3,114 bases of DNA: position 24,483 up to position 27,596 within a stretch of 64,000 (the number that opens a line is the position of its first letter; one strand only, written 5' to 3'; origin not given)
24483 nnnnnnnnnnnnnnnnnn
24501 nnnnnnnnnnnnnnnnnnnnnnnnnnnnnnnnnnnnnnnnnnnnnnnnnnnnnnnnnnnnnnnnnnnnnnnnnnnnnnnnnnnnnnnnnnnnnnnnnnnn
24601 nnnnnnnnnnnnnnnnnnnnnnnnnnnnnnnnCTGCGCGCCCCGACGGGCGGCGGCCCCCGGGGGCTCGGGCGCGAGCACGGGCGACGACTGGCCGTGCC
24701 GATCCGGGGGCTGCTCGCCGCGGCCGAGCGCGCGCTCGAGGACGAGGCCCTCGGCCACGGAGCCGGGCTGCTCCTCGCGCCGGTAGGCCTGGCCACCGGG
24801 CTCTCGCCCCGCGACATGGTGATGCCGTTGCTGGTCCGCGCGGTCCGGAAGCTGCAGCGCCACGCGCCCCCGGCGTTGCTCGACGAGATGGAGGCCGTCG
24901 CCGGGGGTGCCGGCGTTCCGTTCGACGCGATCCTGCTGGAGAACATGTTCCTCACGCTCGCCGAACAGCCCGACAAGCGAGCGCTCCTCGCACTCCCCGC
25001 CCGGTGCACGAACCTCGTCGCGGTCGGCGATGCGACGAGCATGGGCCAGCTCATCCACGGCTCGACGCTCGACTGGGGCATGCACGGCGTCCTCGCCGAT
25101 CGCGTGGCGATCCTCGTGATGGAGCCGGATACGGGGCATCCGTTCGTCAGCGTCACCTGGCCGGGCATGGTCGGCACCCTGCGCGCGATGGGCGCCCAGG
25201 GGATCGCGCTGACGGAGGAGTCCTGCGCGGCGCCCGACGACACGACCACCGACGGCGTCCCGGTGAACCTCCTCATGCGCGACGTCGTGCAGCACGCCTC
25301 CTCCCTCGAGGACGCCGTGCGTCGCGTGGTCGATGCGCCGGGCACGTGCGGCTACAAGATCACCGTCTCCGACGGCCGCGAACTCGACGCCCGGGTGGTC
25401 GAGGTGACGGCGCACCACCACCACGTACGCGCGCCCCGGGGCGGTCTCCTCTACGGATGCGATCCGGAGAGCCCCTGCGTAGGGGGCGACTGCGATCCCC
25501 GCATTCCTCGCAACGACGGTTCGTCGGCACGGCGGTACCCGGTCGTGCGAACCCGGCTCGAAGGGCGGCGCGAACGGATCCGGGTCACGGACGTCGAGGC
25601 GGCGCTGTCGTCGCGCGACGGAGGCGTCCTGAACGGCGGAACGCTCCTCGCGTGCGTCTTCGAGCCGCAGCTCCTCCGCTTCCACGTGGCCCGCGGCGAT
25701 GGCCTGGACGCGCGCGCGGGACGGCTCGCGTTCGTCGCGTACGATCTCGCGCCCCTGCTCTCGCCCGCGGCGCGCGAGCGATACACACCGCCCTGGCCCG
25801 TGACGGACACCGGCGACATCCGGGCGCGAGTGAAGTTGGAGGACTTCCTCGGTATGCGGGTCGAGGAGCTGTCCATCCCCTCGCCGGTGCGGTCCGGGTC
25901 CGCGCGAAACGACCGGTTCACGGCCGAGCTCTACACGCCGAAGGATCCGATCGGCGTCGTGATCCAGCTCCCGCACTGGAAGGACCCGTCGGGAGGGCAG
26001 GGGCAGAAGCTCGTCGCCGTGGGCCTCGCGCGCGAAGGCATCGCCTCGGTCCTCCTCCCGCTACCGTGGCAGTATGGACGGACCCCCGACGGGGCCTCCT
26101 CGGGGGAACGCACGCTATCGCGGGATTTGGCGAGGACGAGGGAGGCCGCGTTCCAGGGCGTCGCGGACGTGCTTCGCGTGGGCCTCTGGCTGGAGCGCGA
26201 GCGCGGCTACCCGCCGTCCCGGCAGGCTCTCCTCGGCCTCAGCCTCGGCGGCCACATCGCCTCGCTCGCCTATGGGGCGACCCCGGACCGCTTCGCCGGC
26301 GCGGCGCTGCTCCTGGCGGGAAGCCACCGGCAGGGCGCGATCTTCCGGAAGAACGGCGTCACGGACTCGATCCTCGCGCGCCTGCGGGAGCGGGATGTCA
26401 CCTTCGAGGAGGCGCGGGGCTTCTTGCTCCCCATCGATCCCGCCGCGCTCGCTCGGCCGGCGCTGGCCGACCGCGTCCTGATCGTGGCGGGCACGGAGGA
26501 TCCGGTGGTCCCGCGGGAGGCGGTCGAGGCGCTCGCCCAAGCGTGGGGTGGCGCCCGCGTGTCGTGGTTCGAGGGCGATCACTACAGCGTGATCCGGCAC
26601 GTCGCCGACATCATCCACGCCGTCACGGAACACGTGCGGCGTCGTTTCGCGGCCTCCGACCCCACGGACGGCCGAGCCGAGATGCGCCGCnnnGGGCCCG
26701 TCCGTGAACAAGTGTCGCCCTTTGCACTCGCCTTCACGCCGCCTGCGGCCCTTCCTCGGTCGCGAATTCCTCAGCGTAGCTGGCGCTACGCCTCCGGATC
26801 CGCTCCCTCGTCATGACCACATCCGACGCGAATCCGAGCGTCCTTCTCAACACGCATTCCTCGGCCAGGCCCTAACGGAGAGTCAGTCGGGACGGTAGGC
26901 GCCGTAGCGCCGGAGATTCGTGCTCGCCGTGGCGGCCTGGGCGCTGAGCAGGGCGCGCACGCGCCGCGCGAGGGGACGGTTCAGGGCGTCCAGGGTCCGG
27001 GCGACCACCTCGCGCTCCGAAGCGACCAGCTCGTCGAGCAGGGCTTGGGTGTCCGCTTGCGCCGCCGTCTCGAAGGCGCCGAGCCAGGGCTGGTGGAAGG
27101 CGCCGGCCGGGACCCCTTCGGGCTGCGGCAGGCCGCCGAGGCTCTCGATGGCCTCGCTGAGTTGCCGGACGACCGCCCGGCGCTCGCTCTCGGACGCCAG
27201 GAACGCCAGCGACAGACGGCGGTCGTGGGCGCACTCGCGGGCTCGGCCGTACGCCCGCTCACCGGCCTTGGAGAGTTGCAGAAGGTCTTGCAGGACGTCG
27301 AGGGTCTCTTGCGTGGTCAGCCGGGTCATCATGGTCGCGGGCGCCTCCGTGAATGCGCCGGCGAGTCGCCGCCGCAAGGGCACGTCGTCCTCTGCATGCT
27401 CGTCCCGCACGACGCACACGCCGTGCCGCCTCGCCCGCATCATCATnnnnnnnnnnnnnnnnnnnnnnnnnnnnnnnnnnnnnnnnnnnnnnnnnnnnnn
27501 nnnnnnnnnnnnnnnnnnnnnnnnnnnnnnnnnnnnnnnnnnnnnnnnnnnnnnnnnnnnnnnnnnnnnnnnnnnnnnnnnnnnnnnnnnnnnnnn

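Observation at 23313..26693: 1126-aa secreted fusion of three lipid/amide hydrolase modules (ceramidase-like, C45 Ntn-acyltransferase-like, alpha/beta hydrolase)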

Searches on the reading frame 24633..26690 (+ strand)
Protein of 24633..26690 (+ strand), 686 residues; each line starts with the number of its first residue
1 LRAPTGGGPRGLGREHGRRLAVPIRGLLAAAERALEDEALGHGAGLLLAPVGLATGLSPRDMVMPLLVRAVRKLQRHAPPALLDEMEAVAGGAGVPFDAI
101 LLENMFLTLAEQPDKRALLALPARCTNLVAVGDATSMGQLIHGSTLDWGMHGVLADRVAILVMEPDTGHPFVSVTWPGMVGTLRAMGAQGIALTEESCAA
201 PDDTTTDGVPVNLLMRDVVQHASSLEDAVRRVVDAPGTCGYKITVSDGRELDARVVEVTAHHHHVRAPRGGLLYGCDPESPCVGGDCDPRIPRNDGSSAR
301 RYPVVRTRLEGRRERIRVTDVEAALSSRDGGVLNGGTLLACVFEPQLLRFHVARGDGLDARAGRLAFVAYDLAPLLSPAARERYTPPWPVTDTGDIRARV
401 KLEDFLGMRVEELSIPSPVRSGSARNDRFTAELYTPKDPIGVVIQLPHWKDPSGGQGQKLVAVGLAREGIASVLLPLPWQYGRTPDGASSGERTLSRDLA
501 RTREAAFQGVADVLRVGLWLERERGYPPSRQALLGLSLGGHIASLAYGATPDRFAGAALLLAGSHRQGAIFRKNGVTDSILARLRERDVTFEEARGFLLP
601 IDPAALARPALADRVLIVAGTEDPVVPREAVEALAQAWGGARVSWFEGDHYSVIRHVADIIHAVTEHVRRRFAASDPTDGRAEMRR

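Call 55: predict_structure(alignment_id=A3)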
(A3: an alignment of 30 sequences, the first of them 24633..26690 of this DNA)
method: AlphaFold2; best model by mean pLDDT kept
length: 686 residues; sequences in the alignment: 30
mean_pLDDT: 91.1   pTM: 0.92
mean pLDDT of the five models: 91.1, 90.5, 90.3, 90.0, 89.0
residues with pLDDT >= 90: 522; 70-90: 125; 50-70: 21; < 50: 18
segments of 3 or more residues with pLDDT < 50: 113-121, 680-686
pLDDT, mean of each block of 10 residues (from residue 1): 84 97 96 87 87 94 91 92 97 97 77 44 80 95 90 90 96 96 97 84 82 96 97 88 95 94 94 88 90 79 94 96 96 93 98 95 96 96 94 97 96 97 94 98 90 80 96 95 86 81 96 98 98 96 97 97 79 87 92 91 96 98 94 97 97 93 97 74 44
secondary structure, 60 per line:
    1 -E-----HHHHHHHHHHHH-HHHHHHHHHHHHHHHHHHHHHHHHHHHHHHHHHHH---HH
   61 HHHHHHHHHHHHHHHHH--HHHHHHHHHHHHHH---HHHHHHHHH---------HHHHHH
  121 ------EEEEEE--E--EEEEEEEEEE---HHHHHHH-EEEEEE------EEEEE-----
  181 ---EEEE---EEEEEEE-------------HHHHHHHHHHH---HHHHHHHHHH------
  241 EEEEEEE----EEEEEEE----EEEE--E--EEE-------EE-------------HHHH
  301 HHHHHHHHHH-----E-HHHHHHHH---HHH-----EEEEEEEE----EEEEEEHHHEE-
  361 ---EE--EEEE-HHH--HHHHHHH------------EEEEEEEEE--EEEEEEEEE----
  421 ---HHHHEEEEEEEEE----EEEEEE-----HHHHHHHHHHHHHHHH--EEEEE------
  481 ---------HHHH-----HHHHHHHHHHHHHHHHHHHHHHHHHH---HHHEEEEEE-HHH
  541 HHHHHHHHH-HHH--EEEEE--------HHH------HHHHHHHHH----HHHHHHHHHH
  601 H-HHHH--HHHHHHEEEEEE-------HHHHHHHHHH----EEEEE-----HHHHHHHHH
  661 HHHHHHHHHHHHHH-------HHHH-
elements in order (helices of 4 or more, strands of 3 or more residues): H8-19 H21-55 H59-77 H80-93 H97-105 H115-120 E127-132 E138-147 H151-157 E159-164 E171-175 E184-187 E191-197 H211-221 H225-234 E241-247 E252-258 E263-266 E272-274 H297-310 H318-325 E337-344 E349-354 E368-371 H378-384 E397-405 E408-416 H424-427 E428-436 E441-446 H452-467 E470-474 H490-493 H499-524 E531-536 H538-549 E556-560 H578-586 H591-601 H603-606 H609-614 E615-620 H628-637 E642-646 H652-674 H682-685

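Call 57: fold_search(model_id=the predicted structure, library=pdb)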
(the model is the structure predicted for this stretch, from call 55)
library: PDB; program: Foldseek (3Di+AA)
matches with E <= 10: 1900; with E <= 0.001: 1587
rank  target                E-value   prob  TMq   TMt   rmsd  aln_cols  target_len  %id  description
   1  2x1c_B                3.9e-13  1.00  0.39  0.71   6.8       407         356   14  The crystal structure of precursor acyl coenzyme A:isopenicillin N acyltransferase from Penicillium chrysogenum (released 2010-03-09)
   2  2x1c_A                1.2e-12  1.00  0.41  0.77   4.6       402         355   15  The crystal structure of precursor acyl coenzyme A:isopenicillin N acyltransferase from Penicillium chrysogenum (released 2010-03-09)
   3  2x1d_D                4.3e-12  1.00  0.39  0.72   6.2       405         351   14  The crystal structure of mature acyl coenzyme A:isopenicillin N acyltransferase from Penicillium chrysogenum (released 2010-03-09)
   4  2x1d_A                4.3e-12  1.00  0.39  0.72   6.1       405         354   14  The crystal structure of mature acyl coenzyme A:isopenicillin N acyltransferase from Penicillium chrysogenum (released 2010-03-09)
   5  2x1d_B                4.5e-12  1.00  0.38  0.72   6.1       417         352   13  The crystal structure of mature acyl coenzyme A:isopenicillin N acyltransferase from Penicillium chrysogenum (released 2010-03-09)
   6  2x1e_C                6.0e-12  1.00  0.39  0.73   5.1       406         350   14  The crystal structure of mature acyl coenzyme A:isopenicillin N acyltransferase from Penicillium chrysogenum in comple (released 2010-03-09)
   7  2x1d_C                1.1e-11  1.00  0.38  0.71   6.5       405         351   14  The crystal structure of mature acyl coenzyme A:isopenicillin N acyltransferase from Penicillium chrysogenum (released 2010-03-09)
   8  6dxw_A                3.8e-10  1.00  0.32  0.63   5.8       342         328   16  Human N-acylethanolamine-hydrolyzing acid amidase (NAAA) precursor (C126A) (released 2018-09-26)
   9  5u81_A                7.5e-10  1.00  0.32  0.58   8.1       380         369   13  Acid ceramidase (ASAH1, aCDase) from naked mole rat, Cys143Ala, uncleaved (released 2018-03-28)
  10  2ecf                  1.5e-09  1.00  0.24  0.24  22.0       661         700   11  Crystal Structure of Dipeptidyl Aminopeptidase IV from Stenotrophomonas maltophilia (released 2008-02-26)
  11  5u84_A                2.1e-09  1.00  0.34  0.63   6.2       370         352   13  Acid ceramidase (ASAH1, aCDase) from common minke whale, Cys143Ala, uncleaved (released 2018-03-28)
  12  1z68_A                2.3e-09  1.00  0.26  0.25  22.3       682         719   10  Crystal Structure Of Human Fibroblast Activation Protein alpha (released 2005-04-12)
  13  3fcy_A                2.4e-09  1.00  0.31  0.62   4.9       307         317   18  Crystal Structure of Acetyl Xylan Esterase 1 from Thermoanaerobacterium sp. JW/SL YS485 (released 2009-11-17)
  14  6fkx_C                3.4e-09  1.00  0.30  0.58   5.4       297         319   18  Crystal structure of an acetyl xylan esterase from a desert metagenome (released 2018-02-28)
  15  7qjm_A                4.6e-09  1.00  0.27  0.56  10.0       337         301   16  Crystal structure of an alpha/beta-hydrolase enzyme from Chloroflexus sp. MS-G (202) (released 2022-12-28)
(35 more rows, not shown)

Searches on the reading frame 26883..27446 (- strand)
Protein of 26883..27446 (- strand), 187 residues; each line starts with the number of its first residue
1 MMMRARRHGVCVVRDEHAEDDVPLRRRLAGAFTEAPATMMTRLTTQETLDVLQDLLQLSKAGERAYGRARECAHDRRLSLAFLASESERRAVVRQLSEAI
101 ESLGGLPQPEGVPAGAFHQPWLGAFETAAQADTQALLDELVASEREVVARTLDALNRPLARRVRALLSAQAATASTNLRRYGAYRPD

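Call 12: search_protein_families(library=pfam, proteins=[window:26883-27446:-], max_evalue=0.001)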
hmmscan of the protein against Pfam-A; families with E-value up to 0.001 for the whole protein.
window:26883-27446:- (187 aa): 1 family
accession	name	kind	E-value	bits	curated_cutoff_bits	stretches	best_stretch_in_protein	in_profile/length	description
PF09537.16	DUF2383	-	1.4e-13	51.4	30.8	1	48-156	2-110/111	Domain of unknown function (DUF2383)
